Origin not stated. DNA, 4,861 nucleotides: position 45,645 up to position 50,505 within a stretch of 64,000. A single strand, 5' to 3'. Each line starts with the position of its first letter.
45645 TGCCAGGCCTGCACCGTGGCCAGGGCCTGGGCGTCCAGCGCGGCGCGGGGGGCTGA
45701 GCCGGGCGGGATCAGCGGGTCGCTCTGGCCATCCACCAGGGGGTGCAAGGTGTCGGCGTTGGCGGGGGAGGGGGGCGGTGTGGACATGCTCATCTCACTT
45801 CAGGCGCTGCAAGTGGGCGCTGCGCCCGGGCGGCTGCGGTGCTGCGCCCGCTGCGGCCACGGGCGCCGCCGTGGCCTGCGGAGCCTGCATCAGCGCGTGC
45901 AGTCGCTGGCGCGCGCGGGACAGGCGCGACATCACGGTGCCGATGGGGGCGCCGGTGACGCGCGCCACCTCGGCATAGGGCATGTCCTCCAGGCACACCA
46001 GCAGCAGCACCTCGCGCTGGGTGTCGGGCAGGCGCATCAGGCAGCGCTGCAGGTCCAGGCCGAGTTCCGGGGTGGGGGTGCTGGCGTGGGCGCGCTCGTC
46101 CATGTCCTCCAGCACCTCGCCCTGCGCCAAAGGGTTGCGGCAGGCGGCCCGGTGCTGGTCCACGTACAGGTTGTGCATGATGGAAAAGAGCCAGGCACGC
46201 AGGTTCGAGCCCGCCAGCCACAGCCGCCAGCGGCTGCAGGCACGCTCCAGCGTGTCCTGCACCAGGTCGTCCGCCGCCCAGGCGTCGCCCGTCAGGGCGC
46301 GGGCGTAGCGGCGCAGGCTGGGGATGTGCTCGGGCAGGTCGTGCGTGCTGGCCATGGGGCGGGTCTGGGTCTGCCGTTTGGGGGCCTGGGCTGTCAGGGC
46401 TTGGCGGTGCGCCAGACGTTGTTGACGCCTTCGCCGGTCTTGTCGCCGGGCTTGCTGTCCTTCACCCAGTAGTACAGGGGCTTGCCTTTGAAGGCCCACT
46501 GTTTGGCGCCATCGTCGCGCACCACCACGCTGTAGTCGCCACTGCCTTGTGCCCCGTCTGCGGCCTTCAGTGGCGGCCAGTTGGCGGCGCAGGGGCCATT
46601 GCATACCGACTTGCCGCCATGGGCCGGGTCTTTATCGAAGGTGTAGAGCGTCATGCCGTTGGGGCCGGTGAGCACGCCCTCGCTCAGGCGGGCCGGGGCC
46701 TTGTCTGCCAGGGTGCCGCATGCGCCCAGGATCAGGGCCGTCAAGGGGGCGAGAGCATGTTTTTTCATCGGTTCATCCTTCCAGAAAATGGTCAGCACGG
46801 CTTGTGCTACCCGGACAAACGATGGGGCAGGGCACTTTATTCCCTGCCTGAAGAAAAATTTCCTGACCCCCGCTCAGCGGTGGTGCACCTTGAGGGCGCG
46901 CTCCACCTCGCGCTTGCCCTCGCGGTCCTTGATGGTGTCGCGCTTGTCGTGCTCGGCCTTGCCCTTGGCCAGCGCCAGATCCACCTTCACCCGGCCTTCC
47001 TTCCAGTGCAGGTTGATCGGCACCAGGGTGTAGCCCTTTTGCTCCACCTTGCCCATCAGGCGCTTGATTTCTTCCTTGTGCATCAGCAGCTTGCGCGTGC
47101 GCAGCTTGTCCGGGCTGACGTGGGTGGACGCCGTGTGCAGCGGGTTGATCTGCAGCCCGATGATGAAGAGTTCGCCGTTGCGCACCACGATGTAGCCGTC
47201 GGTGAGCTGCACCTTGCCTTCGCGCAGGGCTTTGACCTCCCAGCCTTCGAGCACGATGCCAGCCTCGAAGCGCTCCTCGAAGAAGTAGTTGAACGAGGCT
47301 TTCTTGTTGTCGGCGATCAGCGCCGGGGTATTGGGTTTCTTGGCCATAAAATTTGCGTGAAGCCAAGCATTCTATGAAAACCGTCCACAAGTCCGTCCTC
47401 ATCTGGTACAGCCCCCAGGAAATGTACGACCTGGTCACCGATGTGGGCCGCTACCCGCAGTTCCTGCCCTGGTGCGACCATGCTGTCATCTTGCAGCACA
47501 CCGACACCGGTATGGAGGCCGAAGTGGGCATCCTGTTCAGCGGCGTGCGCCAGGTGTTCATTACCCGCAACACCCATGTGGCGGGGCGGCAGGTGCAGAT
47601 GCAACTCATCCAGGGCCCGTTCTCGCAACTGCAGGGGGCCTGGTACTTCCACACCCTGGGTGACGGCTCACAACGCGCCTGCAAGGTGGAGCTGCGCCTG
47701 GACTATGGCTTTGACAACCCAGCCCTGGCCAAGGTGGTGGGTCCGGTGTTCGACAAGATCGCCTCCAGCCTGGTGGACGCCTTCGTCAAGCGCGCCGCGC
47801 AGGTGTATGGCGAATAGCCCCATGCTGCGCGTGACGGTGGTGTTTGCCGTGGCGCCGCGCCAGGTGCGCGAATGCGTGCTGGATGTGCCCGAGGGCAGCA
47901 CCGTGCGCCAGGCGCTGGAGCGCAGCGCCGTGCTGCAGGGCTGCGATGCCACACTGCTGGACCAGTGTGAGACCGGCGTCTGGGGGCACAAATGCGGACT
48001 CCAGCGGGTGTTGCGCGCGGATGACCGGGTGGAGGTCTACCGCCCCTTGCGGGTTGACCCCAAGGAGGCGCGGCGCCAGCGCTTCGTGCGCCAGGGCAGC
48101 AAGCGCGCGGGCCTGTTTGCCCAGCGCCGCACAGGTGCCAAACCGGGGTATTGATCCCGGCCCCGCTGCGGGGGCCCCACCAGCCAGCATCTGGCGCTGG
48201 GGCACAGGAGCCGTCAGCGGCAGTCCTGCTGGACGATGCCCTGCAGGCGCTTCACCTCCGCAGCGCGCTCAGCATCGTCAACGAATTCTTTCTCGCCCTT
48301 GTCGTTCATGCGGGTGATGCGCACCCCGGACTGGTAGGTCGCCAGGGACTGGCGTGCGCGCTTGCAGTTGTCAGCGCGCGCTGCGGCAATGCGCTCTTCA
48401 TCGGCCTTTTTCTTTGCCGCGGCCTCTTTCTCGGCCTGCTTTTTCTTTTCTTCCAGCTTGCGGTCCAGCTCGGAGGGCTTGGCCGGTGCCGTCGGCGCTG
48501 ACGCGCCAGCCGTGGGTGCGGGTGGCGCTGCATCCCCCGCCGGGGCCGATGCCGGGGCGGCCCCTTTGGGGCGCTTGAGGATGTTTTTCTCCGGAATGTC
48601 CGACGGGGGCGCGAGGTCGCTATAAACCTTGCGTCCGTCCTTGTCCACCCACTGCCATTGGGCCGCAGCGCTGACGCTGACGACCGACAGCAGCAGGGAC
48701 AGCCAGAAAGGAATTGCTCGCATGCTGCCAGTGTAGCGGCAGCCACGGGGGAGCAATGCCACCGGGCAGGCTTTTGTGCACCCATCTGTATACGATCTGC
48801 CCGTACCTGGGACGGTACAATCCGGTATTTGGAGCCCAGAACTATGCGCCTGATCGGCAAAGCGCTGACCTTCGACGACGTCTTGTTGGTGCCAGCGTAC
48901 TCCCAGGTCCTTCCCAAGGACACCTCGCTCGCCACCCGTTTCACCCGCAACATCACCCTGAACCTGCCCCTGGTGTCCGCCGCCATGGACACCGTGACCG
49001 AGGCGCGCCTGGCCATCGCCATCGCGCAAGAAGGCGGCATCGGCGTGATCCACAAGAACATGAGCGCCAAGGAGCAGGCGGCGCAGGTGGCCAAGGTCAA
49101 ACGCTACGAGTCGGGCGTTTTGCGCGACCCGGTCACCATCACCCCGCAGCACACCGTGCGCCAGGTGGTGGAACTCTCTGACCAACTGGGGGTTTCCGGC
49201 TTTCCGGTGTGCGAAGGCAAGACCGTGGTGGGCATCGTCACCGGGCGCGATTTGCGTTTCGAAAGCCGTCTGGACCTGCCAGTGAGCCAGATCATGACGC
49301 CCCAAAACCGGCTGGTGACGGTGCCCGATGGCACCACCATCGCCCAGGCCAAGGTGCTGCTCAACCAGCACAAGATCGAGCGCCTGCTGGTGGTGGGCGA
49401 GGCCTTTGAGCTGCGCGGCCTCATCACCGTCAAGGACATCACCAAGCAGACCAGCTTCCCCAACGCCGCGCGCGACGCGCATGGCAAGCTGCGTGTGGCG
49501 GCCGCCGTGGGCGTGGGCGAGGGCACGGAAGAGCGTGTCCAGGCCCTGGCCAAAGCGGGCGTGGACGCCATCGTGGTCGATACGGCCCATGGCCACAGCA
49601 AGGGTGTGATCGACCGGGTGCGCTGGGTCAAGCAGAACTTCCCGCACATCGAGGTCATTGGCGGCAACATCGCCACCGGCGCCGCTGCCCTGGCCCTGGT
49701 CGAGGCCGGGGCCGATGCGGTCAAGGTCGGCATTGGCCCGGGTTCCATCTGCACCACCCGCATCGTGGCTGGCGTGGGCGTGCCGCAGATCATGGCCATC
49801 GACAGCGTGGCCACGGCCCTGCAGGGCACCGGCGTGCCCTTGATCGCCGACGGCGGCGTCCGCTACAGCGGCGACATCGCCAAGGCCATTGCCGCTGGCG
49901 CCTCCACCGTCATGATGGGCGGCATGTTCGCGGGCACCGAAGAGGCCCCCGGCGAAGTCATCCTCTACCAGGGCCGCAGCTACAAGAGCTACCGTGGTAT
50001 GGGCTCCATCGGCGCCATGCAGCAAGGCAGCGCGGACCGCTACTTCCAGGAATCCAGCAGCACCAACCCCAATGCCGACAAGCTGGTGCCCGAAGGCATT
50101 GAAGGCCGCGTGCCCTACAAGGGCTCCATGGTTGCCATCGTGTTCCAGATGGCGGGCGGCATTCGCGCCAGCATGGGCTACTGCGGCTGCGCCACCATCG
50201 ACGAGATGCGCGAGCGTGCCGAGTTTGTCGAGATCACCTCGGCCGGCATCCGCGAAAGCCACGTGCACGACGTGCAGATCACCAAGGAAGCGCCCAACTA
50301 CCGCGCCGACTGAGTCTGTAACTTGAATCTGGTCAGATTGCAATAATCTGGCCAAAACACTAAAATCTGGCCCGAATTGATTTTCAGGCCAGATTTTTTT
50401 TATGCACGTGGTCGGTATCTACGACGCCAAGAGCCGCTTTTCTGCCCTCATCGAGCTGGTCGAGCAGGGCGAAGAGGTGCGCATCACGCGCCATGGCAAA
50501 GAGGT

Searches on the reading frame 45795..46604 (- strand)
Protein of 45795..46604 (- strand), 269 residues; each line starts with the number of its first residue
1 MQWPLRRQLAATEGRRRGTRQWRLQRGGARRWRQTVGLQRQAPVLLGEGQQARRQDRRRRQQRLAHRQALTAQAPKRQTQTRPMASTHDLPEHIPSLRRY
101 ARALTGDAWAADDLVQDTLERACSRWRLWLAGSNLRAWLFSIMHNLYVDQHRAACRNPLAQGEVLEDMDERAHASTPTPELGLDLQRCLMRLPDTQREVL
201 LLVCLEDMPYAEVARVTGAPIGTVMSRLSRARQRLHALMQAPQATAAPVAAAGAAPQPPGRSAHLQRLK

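Call 46: search_protein_families(library=pfam, proteins=[window:45795-46604:-], max_evalue=0.001)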
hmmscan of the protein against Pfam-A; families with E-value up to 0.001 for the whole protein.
window:45795-46604:- (269 aa): 4 families
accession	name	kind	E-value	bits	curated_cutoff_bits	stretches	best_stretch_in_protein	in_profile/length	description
PF22029.2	PhyR_sigma2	-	1.2e-23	83.4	27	1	92-144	3-55/55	Sigma2 domain of PhyR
PF08281.18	Sigma70_r4_2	-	6.7e-18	64.5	25.7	1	184-235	3-54/54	Sigma-70, region 4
PF04542.20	Sigma70_r2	-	2.3e-12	47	24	1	92-154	4-68/71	Sigma-70 region 2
PF04545.22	Sigma70_r4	-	4.7e-10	39.3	24.1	1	188-235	1-48/50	Sigma-70, region 4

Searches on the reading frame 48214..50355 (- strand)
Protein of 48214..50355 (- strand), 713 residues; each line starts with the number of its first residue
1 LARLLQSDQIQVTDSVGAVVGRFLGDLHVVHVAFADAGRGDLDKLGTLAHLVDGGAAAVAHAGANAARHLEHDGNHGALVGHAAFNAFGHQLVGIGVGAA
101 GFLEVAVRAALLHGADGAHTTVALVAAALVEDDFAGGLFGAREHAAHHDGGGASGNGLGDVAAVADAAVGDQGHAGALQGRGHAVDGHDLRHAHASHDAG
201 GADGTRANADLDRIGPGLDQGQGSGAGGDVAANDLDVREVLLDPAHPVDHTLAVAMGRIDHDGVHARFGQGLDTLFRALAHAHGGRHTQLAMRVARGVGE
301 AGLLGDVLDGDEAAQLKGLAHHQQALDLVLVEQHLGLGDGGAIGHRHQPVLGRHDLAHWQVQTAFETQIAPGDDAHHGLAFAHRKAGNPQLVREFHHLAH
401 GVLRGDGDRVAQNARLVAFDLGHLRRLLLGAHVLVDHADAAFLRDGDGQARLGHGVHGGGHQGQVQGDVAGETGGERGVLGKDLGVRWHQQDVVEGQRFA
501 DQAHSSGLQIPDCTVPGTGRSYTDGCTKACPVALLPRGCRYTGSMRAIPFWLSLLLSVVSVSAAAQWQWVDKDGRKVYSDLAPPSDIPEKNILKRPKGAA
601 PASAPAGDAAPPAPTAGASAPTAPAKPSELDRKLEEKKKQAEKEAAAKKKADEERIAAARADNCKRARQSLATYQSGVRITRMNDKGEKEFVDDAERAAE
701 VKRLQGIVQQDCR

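Call 46: search_protein_families(library=pfam, proteins=[window:48214-50355:-], max_evalue=0.001)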
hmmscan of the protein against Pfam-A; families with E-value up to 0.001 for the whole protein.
window:48214-50355:- (713 aa): 1 family
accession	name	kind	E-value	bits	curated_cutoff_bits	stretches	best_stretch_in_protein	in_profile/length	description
PF13511.11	DUF4124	-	4.3e-10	40.1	22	1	554-606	2-54/56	Domain of unknown function (DUF4124)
